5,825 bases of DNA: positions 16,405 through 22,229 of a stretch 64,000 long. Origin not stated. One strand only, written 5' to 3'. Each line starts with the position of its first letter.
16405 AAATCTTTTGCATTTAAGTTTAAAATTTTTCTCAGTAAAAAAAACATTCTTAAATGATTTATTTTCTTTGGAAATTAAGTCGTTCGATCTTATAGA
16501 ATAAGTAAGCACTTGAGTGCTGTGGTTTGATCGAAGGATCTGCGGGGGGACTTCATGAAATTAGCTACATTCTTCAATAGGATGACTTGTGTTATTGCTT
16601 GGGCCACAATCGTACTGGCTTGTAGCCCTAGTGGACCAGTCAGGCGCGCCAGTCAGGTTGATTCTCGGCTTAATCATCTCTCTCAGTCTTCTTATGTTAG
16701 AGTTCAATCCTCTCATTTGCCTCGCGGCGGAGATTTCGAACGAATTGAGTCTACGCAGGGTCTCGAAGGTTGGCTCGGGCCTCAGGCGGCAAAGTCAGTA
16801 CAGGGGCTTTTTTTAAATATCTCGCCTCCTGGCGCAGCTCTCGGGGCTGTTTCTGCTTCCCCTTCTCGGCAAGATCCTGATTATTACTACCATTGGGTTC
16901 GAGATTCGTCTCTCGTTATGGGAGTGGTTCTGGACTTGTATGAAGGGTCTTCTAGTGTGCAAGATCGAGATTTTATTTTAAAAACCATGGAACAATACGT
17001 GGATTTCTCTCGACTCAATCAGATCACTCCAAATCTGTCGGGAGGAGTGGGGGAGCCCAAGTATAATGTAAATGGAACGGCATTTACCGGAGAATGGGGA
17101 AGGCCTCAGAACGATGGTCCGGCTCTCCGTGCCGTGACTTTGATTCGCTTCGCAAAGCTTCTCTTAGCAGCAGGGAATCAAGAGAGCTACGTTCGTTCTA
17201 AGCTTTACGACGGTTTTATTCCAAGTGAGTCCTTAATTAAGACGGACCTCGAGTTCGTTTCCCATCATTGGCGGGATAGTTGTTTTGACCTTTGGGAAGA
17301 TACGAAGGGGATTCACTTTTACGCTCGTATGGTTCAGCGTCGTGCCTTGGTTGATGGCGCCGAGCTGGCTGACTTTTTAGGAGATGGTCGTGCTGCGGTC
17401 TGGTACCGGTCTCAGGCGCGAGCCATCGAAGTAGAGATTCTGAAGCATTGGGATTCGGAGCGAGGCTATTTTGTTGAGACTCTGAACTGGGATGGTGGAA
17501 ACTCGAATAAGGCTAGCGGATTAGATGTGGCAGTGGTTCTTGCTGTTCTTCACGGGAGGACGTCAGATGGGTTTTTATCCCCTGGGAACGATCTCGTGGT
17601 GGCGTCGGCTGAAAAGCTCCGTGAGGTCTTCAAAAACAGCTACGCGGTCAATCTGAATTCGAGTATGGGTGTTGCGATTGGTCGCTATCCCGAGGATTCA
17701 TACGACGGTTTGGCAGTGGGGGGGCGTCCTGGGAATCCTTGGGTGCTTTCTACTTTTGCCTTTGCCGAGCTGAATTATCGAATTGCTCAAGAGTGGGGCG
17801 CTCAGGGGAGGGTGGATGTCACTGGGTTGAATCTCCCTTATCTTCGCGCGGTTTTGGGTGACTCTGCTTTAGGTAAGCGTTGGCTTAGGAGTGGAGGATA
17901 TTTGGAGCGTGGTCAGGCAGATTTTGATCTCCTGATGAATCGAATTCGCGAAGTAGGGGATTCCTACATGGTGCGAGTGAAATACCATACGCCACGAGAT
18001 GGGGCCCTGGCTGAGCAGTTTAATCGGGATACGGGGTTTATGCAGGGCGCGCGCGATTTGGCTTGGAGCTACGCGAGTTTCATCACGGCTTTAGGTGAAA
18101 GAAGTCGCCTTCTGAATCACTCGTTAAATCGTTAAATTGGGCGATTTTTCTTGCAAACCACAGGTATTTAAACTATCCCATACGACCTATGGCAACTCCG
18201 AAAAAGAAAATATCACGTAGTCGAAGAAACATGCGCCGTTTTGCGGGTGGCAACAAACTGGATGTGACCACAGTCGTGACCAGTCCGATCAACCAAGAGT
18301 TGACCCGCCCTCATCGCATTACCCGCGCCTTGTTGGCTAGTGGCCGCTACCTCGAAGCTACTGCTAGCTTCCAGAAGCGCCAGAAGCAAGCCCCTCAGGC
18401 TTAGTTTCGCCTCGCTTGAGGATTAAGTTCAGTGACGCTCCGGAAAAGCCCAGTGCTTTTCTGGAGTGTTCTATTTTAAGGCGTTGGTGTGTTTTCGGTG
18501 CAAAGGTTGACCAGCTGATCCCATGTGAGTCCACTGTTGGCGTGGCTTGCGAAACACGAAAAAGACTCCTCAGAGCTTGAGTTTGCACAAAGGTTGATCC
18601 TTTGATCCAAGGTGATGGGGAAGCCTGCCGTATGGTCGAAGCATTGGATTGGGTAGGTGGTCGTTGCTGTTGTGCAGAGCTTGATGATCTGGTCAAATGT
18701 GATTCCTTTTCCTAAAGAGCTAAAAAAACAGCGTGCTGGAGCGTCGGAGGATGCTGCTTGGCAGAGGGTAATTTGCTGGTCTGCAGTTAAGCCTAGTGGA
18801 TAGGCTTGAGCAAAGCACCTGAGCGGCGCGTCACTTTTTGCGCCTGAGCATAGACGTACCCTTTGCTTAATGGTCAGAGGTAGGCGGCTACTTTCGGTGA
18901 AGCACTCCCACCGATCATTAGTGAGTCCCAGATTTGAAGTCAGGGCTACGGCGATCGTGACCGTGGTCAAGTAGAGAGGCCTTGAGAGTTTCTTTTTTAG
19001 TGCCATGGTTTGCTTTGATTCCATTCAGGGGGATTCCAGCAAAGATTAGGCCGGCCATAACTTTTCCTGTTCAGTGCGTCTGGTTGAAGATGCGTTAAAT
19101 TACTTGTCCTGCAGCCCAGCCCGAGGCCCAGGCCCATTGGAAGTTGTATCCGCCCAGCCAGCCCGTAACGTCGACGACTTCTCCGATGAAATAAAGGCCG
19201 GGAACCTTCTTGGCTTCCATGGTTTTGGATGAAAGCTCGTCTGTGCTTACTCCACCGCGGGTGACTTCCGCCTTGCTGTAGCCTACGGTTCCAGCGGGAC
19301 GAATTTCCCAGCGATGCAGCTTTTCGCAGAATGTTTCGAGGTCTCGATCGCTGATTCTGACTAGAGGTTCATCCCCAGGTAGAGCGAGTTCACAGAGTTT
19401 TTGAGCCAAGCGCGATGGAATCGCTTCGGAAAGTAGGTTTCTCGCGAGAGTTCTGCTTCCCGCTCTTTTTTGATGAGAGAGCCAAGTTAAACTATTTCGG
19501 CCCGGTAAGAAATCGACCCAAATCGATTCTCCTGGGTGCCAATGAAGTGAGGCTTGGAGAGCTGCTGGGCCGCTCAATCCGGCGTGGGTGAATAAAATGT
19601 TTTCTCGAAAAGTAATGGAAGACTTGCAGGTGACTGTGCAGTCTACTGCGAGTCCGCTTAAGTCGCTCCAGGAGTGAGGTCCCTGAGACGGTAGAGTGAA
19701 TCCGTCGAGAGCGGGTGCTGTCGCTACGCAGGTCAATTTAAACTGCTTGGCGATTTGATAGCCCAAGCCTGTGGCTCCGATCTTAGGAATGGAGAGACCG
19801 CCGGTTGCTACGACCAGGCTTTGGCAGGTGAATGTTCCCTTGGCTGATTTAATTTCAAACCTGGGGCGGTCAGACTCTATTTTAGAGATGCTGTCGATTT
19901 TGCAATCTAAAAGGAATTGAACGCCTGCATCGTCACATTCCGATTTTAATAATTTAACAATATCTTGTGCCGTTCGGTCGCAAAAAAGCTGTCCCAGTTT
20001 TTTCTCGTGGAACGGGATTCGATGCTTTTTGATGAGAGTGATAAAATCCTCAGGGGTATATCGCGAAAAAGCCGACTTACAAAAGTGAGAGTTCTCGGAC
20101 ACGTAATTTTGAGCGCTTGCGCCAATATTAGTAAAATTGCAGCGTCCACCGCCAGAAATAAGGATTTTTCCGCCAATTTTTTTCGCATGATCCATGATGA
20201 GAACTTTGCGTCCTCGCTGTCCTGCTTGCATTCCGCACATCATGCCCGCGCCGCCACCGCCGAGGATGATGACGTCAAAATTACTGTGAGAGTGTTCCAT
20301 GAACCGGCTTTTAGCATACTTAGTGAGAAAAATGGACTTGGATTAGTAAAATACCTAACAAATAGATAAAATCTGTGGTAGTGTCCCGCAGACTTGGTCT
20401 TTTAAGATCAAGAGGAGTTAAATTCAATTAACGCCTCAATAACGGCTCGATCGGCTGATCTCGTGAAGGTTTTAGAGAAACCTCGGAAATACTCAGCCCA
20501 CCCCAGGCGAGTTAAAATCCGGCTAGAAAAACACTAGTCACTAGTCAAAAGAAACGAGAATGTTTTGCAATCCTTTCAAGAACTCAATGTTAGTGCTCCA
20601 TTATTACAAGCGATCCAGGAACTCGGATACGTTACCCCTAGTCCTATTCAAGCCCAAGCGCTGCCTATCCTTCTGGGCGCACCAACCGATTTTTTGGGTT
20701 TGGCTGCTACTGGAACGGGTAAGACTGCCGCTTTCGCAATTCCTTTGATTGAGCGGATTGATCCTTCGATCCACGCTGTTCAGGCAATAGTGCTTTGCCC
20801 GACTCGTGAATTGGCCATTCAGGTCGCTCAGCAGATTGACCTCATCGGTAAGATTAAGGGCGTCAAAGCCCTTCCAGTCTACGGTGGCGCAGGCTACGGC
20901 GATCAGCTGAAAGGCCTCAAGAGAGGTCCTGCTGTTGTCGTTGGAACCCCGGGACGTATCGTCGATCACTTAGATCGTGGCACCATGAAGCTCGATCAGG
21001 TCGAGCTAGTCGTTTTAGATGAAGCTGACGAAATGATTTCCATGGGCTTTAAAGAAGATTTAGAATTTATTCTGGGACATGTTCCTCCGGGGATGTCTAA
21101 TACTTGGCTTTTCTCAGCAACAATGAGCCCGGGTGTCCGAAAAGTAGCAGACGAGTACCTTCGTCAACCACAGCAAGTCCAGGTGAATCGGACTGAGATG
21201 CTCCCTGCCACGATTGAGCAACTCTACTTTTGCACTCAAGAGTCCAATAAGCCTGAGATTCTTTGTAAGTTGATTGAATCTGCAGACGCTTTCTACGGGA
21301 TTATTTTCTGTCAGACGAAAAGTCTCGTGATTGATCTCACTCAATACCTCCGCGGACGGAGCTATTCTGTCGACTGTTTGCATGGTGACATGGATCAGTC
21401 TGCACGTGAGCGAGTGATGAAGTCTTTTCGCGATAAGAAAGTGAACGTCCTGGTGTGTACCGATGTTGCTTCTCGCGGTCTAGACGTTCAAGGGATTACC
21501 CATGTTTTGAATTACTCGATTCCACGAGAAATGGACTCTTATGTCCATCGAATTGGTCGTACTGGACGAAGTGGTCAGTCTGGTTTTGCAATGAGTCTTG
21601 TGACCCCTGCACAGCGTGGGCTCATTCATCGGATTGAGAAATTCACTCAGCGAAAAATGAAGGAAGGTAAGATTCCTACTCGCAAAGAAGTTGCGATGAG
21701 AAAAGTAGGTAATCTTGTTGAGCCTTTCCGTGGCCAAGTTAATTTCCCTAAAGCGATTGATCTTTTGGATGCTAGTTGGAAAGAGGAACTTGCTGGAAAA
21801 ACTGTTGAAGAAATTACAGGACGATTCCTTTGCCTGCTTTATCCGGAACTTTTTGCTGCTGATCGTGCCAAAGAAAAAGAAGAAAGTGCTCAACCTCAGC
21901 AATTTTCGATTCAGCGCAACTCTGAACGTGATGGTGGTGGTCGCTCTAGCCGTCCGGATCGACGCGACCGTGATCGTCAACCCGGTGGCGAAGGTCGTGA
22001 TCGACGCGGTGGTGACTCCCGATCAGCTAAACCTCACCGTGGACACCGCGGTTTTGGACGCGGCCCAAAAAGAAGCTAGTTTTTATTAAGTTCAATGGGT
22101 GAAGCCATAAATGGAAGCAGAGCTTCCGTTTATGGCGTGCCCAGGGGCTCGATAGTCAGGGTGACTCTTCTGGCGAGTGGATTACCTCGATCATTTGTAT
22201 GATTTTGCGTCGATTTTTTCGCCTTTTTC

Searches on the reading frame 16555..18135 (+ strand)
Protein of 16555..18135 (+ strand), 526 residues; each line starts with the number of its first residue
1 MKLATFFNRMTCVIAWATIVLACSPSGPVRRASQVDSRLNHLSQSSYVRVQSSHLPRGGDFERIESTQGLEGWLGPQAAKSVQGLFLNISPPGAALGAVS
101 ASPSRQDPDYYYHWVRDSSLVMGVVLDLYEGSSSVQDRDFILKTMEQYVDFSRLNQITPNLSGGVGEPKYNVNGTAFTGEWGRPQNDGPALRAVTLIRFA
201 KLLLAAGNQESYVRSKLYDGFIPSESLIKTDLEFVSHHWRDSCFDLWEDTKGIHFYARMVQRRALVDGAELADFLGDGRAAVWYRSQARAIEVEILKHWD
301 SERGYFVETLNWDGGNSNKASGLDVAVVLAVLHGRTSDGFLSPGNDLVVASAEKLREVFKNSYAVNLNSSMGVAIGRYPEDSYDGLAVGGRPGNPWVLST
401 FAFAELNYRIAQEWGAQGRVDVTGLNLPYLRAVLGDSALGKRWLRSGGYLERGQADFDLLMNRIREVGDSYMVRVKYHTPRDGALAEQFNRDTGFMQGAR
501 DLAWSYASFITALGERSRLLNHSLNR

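Call 3: search_protein_families(library=pfam, proteins=[window:16555-18135:+], max_evalue=0.01)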
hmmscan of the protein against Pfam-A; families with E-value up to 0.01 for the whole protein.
window:16555-18135:+ (526 aa): 1 family
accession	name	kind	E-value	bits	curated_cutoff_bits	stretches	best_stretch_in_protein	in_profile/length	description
PF00723.27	Glyco_hydro_15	-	1.8e-81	274.7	22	1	92-512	19-425/427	Glycosyl hydrolases family 15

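Call 4: search_protein_families(library=ncbifam, proteins=[window:16555-18135:+], max_evalue=0.01)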
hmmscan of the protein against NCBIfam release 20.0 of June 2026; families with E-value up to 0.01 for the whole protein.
window:16555-18135:+ (526 aa): 3 families
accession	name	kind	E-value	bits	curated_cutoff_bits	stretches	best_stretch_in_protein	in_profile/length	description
TIGR01577.1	oligosac_amyl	hypoth_equivalog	1e-14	54.1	820.7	1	238-412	396-548/616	oligosaccharide amylase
NF041085.1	trehalase_H2_Arch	equivalog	0.0003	19.3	1000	1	229-309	367-449/579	alpha,alpha-trehalase TreH2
NF041084.1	trehalase_H1_Arch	equivalog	0.0033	16.1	820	0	106-152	247-289/570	alpha,alpha-trehalase TreH1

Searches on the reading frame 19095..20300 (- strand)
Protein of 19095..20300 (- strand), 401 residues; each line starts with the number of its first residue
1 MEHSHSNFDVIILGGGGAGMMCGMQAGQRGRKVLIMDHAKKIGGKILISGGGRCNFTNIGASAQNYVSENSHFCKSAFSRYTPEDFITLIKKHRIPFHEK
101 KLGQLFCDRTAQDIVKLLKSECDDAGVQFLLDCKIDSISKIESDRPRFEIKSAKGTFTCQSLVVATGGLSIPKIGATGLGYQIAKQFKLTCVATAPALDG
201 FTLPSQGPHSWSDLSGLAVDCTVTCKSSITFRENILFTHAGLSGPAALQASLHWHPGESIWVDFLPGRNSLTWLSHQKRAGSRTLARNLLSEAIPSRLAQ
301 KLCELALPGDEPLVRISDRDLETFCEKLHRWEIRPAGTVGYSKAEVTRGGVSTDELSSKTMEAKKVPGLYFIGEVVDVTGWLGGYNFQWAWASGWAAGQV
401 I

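Call 25: search_protein_families(library=pfam, proteins=[window:19095-20300:-], max_evalue=0.0001)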
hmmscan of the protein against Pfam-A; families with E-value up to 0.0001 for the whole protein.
window:19095-20300:- (401 aa): 8 families
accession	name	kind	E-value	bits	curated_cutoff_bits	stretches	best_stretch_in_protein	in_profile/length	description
PF03486.20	HI0933_like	-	4.4e-93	311.7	50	1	9-399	2-243/244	HI0933-like protein Rossmann domain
PF22780.1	HI0933_like_1st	-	1.1e-32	113.6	27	1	196-346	2-165/165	HI0933-like protein barrel and H2TH domain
PF00890.30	FAD_binding_2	-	3.8e-12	46.6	20.4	1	9-53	1-45/414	FAD binding domain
PF12831.13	FAD_oxidored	-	3.8e-08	33.5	27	1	9-166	1-144/416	FAD dependent oxidoreductase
PF01266.30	DAO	-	1.1e-07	32.1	27.9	0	9-44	1-37/353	FAD dependent oxidoreductase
PF13738.12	Pyr_redox_3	-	2.9e-07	30.5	30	0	58-174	31-140/305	Pyridine nucleotide-disulphide oxidoreductase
PF07992.20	Pyr_redox_2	-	3.3e-07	30.5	26.1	1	8-170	1-111/291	Pyridine nucleotide-disulphide oxidoreductase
PF01134.28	GIDA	-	8.8e-05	22.2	22.1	0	351-398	340-380/391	Glucose inhibited division protein A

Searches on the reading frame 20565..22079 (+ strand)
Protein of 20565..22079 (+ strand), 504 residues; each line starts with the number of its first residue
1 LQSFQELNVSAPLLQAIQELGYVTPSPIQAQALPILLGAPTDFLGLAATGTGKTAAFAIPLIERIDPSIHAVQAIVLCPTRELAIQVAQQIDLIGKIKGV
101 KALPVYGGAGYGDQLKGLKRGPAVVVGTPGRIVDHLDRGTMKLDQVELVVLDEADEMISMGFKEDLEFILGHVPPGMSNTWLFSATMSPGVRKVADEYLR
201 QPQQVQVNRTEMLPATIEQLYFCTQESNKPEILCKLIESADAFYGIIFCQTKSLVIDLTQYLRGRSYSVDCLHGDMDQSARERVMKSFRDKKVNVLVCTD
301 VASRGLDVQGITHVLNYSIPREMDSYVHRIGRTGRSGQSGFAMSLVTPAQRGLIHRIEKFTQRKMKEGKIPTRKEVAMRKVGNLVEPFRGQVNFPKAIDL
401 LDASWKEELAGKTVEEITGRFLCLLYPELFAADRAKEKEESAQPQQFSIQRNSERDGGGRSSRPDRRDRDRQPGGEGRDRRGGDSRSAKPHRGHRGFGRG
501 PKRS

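Call 25: search_protein_families(library=pfam, proteins=[window:20565-22079:+], max_evalue=0.0001)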
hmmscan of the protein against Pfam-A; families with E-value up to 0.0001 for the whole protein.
window:20565-22079:+ (504 aa): 2 families
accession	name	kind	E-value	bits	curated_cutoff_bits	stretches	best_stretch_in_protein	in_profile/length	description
PF00270.35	DEAD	-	2.1e-43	148.4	26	1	26-192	1-165/167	DEAD/DEAH box helicase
PF00271.37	Helicase_C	-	1.4e-33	115.8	23.5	1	229-337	2-110/110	Helicase conserved C-terminal domain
